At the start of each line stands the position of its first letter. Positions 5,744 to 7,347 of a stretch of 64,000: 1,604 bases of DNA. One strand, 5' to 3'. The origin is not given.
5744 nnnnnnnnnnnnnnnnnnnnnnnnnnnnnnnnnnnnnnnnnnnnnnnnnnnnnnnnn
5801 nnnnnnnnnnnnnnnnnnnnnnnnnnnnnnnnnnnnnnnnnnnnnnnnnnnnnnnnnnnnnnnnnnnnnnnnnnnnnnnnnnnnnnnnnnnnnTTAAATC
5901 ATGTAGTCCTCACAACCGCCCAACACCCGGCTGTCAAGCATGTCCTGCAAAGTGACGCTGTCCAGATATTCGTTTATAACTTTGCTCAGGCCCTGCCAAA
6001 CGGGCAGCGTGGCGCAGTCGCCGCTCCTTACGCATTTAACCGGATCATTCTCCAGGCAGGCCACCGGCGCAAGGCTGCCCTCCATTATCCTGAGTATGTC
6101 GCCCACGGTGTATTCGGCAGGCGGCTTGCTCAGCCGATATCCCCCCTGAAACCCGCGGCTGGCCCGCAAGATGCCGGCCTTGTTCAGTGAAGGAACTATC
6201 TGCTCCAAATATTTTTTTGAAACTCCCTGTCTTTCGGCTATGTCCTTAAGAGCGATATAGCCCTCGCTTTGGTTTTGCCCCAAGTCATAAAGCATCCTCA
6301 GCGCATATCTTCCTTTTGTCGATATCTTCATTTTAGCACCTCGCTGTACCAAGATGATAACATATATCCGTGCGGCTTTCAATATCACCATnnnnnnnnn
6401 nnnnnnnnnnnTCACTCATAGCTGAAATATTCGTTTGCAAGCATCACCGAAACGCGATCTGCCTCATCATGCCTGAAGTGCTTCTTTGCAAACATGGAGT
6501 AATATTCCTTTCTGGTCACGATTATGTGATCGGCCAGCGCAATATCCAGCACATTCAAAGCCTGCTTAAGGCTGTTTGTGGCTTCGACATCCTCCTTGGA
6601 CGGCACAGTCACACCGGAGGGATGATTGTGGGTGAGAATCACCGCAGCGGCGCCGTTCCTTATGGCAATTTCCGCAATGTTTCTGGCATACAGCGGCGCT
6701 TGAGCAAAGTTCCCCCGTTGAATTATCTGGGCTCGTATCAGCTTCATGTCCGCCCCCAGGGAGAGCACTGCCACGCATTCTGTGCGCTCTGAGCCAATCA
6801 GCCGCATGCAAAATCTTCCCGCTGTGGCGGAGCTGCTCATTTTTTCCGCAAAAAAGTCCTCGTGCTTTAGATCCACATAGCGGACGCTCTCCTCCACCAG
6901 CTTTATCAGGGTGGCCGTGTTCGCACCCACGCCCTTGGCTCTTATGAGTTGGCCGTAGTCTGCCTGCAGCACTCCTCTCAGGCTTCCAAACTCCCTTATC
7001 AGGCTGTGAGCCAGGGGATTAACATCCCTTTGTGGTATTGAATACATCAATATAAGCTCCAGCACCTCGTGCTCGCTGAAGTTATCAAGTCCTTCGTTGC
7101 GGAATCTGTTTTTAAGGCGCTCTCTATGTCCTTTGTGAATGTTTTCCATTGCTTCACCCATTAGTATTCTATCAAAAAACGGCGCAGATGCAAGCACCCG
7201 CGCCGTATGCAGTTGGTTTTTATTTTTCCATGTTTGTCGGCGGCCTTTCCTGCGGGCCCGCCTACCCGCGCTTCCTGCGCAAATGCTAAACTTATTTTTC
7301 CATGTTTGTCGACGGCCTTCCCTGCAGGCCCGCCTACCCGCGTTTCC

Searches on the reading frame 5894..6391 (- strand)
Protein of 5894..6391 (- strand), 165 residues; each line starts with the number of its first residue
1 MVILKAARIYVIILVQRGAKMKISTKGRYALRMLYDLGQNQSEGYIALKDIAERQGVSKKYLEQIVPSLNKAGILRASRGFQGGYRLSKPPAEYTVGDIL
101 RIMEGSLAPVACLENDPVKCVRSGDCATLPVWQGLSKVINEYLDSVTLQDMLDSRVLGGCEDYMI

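Call 7: search_protein_families(library=pfam, proteins=[window:5894-6391:-], max_evalue=0.01)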
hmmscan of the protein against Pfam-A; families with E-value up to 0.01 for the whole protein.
window:5894-6391:- (165 aa): 1 family
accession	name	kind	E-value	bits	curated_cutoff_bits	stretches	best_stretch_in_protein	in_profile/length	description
PF02082.26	Rrf2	-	7e-39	133.4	30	1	23-153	1-131/132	Iron-dependent Transcriptional regulator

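Call 18: find_homologous_proteins(query=window:5894-6325:-, max_evalue=1e-30)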
Query window:5894-6325:- (143 aa): 7552 proteins with E <= 1e-30 among 8000 candidates; the best 120 are listed.
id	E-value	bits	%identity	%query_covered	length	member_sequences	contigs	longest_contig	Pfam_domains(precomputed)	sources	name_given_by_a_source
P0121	4.1e-89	314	100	100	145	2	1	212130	PF02082.27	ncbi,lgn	ncbi:MAG: RrF2 family transcriptional regulator [Christensenellales bacterium]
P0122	5.6e-79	281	88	100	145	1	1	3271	PF02082.27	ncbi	-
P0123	4.1e-74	265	85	100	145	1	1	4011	PF02082.27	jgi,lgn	jgi:Rrf2 family protein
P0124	6.9e-64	232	73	100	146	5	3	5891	PF02082.27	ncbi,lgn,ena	-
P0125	1.7e-63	231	73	100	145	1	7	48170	PF02082.27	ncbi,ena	-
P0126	1.9e-63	231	73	100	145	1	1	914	PF02082.27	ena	-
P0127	3.3e-63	230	73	100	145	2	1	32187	PF02082.27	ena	-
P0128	4.0e-63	230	73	100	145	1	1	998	PF02082.27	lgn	-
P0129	1.1e-62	228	71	100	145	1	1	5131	PF02082.27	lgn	-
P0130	1.3e-62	228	71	100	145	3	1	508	PF02082.27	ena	-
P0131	1.5e-62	228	71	100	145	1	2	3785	PF02082.27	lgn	-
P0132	1.8e-62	227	73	100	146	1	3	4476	PF02082.27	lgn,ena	-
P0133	2.3e-62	227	71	100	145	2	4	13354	PF02082.27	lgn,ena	-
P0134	2.4e-62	227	71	100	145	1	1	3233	PF02082.27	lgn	-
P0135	2.8e-62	227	73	100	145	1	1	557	PF02082.27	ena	-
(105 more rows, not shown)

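Call 20: find_encoding_contigs(protein=P0122, flank=8000, max_places=4)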
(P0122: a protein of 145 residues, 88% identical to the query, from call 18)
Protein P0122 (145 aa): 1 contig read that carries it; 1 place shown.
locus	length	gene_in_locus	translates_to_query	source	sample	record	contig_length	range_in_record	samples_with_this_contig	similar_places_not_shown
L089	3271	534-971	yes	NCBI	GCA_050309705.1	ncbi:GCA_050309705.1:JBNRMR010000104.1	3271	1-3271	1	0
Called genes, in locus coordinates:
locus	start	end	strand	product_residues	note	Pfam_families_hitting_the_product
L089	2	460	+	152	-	?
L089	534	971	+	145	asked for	PF02082:Rrf2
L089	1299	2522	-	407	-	PF14659:Phage_int_SAM_3 (weak), PF00589:Phage_integrase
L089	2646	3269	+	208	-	?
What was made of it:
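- The L089 contig ends before its distal junction, so a CarD islet beyond its integrase-bearing element cannot be excluded (call 20).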

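Call 21: find_encoding_contigs(protein=P0123, flank=8000, max_places=4)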
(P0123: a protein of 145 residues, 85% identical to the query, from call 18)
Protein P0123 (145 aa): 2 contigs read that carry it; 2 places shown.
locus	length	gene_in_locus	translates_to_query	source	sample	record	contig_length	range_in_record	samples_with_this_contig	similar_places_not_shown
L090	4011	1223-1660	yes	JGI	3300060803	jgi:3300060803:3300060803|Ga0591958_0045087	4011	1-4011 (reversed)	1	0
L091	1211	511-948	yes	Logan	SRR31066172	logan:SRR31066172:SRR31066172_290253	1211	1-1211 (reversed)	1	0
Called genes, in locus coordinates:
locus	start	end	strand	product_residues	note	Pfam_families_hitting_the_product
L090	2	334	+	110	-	?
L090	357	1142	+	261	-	PF20582:UPF0758_N (weak), PF04002:RadC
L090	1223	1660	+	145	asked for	PF02082:Rrf2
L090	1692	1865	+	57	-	-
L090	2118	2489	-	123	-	PF01325:Fe_dep_repress, PF02742:Fe_dep_repr_C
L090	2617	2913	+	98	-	PF07873:YabP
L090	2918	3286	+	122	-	PF09578:Spore_YabQ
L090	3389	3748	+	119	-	PF04977:DivIC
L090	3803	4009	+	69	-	?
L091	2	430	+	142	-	?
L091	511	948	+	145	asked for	PF02082:Rrf2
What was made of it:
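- Only one empty-site genome is available (call 21).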

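Call 32: find_related_loci(query=L089:1299-2522:-, collection=viral_contigs, flank=10000)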
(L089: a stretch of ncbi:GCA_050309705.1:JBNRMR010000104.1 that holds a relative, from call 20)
Query L089:1299-2522:- (407 aa) in viral_contigs; peptide patterns used: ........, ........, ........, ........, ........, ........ (x = any residue, [..] = any of these).
105 stretches matched a pattern; 81 encode a relative of the query (tblastn E <= 1e-3); the best 80 are kept; 80 distinct loci.
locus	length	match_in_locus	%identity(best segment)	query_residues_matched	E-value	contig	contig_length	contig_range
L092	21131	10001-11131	40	12-395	4e-87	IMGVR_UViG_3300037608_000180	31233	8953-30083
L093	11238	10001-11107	40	12-398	1e-80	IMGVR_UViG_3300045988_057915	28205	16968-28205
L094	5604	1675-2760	38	16-399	1e-76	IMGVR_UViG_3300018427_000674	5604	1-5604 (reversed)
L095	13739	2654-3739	38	16-399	2e-76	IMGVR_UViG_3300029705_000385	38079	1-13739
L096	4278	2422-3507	38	16-399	1e-76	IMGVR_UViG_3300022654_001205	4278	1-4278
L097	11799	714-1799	38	16-399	2e-76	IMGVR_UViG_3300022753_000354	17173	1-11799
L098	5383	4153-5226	39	12-391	6e-76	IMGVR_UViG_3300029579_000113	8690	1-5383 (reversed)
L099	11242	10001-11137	40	12-407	7e-79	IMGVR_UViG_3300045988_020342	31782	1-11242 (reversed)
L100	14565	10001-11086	38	12-399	9e-73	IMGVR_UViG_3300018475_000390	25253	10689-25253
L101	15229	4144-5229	38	12-399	9e-73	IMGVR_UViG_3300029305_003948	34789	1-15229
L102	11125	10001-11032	40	8-376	3e-71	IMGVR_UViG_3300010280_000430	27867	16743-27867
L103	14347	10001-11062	38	13-391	3e-68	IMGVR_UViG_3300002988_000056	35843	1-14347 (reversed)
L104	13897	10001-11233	35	8-403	1e-67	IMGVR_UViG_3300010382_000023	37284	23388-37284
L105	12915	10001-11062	36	13-391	5e-66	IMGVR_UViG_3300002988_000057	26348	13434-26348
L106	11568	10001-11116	39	13-392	2e-65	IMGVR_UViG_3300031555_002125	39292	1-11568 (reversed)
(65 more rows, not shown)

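Call 34: find_encoding_contigs(protein=P0125, flank=7000, max_places=5)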
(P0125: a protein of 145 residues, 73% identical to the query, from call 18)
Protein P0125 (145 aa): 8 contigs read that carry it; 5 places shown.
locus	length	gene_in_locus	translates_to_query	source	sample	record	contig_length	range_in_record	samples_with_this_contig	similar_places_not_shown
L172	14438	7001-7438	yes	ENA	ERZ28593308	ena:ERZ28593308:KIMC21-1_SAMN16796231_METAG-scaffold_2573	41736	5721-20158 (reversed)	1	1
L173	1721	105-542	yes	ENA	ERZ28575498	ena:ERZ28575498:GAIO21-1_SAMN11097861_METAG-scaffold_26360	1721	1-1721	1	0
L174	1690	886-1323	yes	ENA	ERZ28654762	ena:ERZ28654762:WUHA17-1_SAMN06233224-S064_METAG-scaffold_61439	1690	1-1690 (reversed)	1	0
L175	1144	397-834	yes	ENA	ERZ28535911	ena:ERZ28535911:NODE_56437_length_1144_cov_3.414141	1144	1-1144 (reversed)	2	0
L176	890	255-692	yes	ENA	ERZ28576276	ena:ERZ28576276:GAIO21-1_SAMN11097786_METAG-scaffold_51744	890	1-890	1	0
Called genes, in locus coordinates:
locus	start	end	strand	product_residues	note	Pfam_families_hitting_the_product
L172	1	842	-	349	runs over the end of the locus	PF00356:LacI, PF13412:HTH_24 (faint), PF00532:Peripla_BP_1, PF13407:Peripla_BP_4, PF13377:Peripla_BP_3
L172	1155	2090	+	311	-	-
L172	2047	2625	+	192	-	PF02782:FGGY_C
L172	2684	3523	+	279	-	PF00456:Transketolase_N, PF13292:DXP_synthase_N (faint), PF00676:E1_dh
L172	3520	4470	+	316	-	PF02779:Transket_pyr, PF02780:Transketolase_C, PF22613:Transketolase_C_1 (weak)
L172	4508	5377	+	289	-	PF01261:AP_endonuc_2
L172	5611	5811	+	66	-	PF13237:Fer4_10 (weak), PF14697:Fer4_21, PF12838:Fer4_7 (weak), PF13187:Fer4_9 (weak), PF25160:LdpA_Fe-S-bd (weak), PF00037:Fer4, PF12797:Fer4_2 (weak), PF12837:Fer4_6, +5 more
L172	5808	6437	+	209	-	PF12801:Fer4_5 (faint)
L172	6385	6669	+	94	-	PF01638:HxlR (weak), PF12840:HTH_20 (weak), PF01022:HTH_5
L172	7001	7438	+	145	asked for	PF02082:Rrf2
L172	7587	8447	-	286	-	PF00291:PALP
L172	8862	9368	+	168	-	PF00155:Aminotran_1_2 (weak)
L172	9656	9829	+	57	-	-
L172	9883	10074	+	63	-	-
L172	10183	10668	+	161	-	PF04542:Sigma70_r2, PF08281:Sigma70_r4_2, PF06056:Terminase_5 (faint)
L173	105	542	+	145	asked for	PF02082:Rrf2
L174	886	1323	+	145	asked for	PF02082:Rrf2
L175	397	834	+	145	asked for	PF02082:Rrf2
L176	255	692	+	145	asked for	PF02082:Rrf2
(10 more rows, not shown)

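Call 36: search_protein_families(library=pfam, max_evalue=0.1, proteins=[L089:1299-2522:-, L089:2646-3269:+])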
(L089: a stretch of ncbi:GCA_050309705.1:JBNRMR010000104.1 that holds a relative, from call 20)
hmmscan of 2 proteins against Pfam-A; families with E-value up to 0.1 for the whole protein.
L089:1299-2522:- (407 aa): 4 families
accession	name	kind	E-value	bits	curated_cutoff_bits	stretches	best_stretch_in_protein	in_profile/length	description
PF00589.27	Phage_integrase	-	5.6e-21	75.5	27.1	1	171-377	3-170/172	Phage integrase family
PF14659.12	Phage_int_SAM_3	-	1.4e-07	32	22.6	1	64-121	1-56/58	Phage integrase, N-terminal SAM-like domain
PF22022.2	Phage_int_M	-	0.00021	21.9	27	1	68-157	4-92/96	Phage integrase central domain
PF16795.10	Phage_integr_3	-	0.017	15.5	27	1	320-385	104-157/161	Archaeal phage integrase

L089:2646-3269:+ (208 aa): 7 families
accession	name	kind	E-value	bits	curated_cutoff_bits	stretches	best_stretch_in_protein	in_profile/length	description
PF13240.11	Zn_Ribbon_1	-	4.8e-07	29.8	25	1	4-22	2-20/23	zinc-ribbon domain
PF13248.11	Zn_ribbon_3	-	8.2e-06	25.6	27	1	1-23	2-24/26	zinc-ribbon domain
PF12773.13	DZR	-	7.3e-05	23.3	27.3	1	4-22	1-19/45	Double zinc ribbon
PF24463.1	DUF7577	-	0.00024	21.1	28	1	2-22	3-23/27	Domain of unknown function (DUF7577)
PF10571.15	UPF0547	-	0.026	15.1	29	1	4-22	3-21/26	Uncharacterised protein family UPF0547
PF24460.1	DUF7575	-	0.029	14.2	28.5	1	2-22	4-24/28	Domain of unknown function (DUF7575)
PF17032.10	Zn_ribbon_15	-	0.096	13.9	28.9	0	3-22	54-73/73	zinc-ribbon family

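Call 38: search_protein_families(library=ncbifam, max_evalue=0.01, proteins=[window:5894-6325:-, L089:1299-2522:-])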
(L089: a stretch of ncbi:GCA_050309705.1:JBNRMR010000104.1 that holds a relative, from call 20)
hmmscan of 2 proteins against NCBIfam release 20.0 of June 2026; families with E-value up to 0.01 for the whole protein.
window:5894-6325:- (143 aa): 8 families
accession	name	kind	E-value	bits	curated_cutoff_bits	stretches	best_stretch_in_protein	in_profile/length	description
TIGR00738.1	rrf2_super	superfamily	3.8e-37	127.1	73.3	1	2-130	4-131/132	Rrf2 family transcriptional regulator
NF047409.1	Cys_reg_CymR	equivalog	3.2e-32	111.6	195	1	1-142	3-136/139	cysteine metabolism transcriptional regulator CymR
TIGR02010.1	IscR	equivalog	4.6e-31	107.5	207.55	1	2-133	4-133/135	Fe-S cluster assembly transcriptional regulator IscR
NF008110.0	PRK10857.1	equivalog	1.8e-23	83.1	275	1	2-132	4-132/164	Fe-S cluster assembly transcriptional regulator IscR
TIGR02944.1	suf_reg_Xantho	equivalog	6.6e-19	68.6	110.65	1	5-129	8-130/130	SUF system Fe-S cluster assembly regulator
NF008886.0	PRK11920.1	equivalog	1.6e-17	63.6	193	1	4-133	6-134/153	iron-responsive transcriptional regulator RirA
NF008240.0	PRK11014.1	equivalog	1.9e-12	47.4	182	1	7-132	9-130/141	nitric oxide-sensing transcriptional repressor NsrR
NF041852.1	trans_reg_HypR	equivalog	0.0044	17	180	1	10-79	10-78/139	redox-sensitive transcriptional regulator HypR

L089:1299-2522:- (407 aa): 8 families
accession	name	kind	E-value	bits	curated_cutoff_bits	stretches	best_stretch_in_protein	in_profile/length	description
NF040815.2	recomb_XerA_Arch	equivalog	3.6e-23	82.5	220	2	73-278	3-193/263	site-specific tyrosine recombinase/integron integrase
NF001399.0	PRK00283.1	subfamily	7.5e-13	48.4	279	2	329-379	238-287/300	tyrosine recombinase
TIGR02224.1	recomb_XerC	equivalog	1.1e-12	48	335.15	2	330-380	233-282/295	tyrosine recombinase XerC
TIGR02225.1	recomb_XerD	equivalog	1.2e-12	47.8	329.6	2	333-379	233-278/290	site-specific tyrosine recombinase XerD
TIGR02249.1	integrase_gron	subfamily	4.2e-12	46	265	2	332-378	258-303/315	integron integrase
NF003462.0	PRK05084.1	equivalog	8.2e-09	34.6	267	1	333-381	303-350/360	tyrosine recombinase XerS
NF011946.0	PRK15417.1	equivalog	9e-07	28.4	435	1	333-378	274-318/337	integron integrase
NF002331.0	PRK01287.1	subfamily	0.00017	20.7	371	0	335-376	273-313/365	site-specific tyrosine recombinase XerC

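Call 42: find_related_loci(query=A1, collection=metagenome_contigs, flank=8000)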
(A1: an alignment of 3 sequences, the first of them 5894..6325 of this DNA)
Query A1 (143 aa) in metagenome_contigs; peptide patterns used: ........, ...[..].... (x = any residue, [..] = any of these).
600 stretches matched a pattern (row limit reached: there are more); 558 encode a relative of the query (tblastn E <= 1e-3); the best 80 are kept; 80 distinct loci.
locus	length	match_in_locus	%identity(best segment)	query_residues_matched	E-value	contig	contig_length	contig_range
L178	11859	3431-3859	74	1-143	3e-68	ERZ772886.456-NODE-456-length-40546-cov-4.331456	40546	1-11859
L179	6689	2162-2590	74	1-143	3e-68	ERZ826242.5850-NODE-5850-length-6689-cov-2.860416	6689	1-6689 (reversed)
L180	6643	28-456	73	1-143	3e-68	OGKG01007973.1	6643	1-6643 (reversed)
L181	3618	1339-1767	73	1-143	6e-68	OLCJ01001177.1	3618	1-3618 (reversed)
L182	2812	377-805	73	1-143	2e-68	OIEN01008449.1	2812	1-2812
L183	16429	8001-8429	73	1-143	1e-67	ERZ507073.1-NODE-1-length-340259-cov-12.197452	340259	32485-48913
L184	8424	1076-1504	73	1-143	1e-67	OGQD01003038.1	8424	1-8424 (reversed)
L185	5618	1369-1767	77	1-133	1e-67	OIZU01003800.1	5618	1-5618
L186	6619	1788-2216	73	1-143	1e-67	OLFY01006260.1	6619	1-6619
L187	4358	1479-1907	73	1-143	2e-67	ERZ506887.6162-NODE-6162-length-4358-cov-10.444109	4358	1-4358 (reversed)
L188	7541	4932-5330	77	1-133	1e-67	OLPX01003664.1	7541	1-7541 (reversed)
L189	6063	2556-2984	73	1-143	1e-67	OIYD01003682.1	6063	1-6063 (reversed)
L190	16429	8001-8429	73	1-143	3e-67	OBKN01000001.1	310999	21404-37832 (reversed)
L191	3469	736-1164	73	1-143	2e-67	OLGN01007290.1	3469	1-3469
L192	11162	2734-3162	73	1-143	2e-67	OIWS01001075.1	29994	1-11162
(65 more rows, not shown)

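Call 72: find_homologous_proteins(query=L089:1299-2522:-, max_evalue=1e-40)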
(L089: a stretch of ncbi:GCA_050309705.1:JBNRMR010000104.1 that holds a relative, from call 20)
Query L089:1299-2522:- (407 aa): 72 proteins with E <= 1e-40 among 7201 candidates.
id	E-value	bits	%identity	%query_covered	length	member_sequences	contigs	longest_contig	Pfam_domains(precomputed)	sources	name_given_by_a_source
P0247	1.1e-271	918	100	100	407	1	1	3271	PF14659.13,PF00589.28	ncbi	-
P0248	2.4e-245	832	89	100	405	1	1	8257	PF14659.13,PF00589.28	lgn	-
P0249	6.0e-94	333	47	96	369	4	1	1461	PF14659.13,PF22022.3,PF00589.28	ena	-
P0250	4.0e-84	301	42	93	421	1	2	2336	PF14659.13,PF22022.3,PF00589.28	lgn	-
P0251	3.4e-81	291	40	94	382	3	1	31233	PF14659.13,PF22022.3,PF00589.28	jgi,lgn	jgi:integrase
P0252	2.1e-77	279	42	99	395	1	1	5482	PF14659.13,PF22022.3,PF00589.28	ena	-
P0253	4.6e-77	278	40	94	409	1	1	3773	PF14659.13,PF22022.3,PF00589.28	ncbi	-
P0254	8.0e-77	277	41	94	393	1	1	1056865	PF14659.13,PF22022.3,PF00589.28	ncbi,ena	-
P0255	3.0e-74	268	44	91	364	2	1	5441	PF14659.13,PF22022.3,PF00589.28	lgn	-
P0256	1.9e-72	262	42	96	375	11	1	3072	PF22022.3,PF00589.28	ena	-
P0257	3.9e-72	261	38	99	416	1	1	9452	PF00589.28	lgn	-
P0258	7.6e-72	260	41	94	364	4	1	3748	PF14659.13,PF22022.3,PF00589.28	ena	-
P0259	1.4e-71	260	40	96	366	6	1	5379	PF14659.13,PF22022.3,PF00589.28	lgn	-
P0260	2.6e-70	255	39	93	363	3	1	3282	PF14659.13,PF00589.28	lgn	-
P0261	3.6e-70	255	39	94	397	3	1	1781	PF14659.13,PF22022.3,PF00589.28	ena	-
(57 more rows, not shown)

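Call 73: find_encoding_contigs(protein=P0248, flank=10000, max_places=5)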
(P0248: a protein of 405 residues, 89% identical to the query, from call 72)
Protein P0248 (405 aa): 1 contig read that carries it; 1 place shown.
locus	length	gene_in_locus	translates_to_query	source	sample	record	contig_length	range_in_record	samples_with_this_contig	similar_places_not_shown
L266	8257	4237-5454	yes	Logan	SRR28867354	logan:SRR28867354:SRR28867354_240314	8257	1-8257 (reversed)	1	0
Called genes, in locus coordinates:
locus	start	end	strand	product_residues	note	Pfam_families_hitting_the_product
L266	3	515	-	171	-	?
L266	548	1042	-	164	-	-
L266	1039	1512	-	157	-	PF04448:DUF551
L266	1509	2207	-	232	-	PF11753:DUF3310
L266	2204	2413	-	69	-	-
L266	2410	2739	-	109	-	-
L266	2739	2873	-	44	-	-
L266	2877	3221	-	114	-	-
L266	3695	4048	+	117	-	-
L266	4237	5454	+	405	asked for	PF14659:Phage_int_SAM_3, PF00589:Phage_integrase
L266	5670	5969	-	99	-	PF09682:Phage_holin_6_1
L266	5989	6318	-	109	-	-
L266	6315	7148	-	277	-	PF01510:Amidase_2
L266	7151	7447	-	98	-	-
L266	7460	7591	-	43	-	PF09693:Phage_XkdX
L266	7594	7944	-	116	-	-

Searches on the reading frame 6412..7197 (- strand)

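Call 7: search_protein_families(library=pfam, proteins=[window:6412-7197:-], max_evalue=0.01)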
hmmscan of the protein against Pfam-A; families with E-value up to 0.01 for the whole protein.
window:6412-7197:- (261 aa): 2 families
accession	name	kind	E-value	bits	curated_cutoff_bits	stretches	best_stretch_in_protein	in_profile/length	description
PF04002.20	RadC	-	1.6e-34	118.9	22.1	1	121-237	2-117/121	RadC-like JAB domain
PF20582.4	UPF0758_N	-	6.4e-07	29.8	27.1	1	25-95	7-76/77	UPF0758 N-terminal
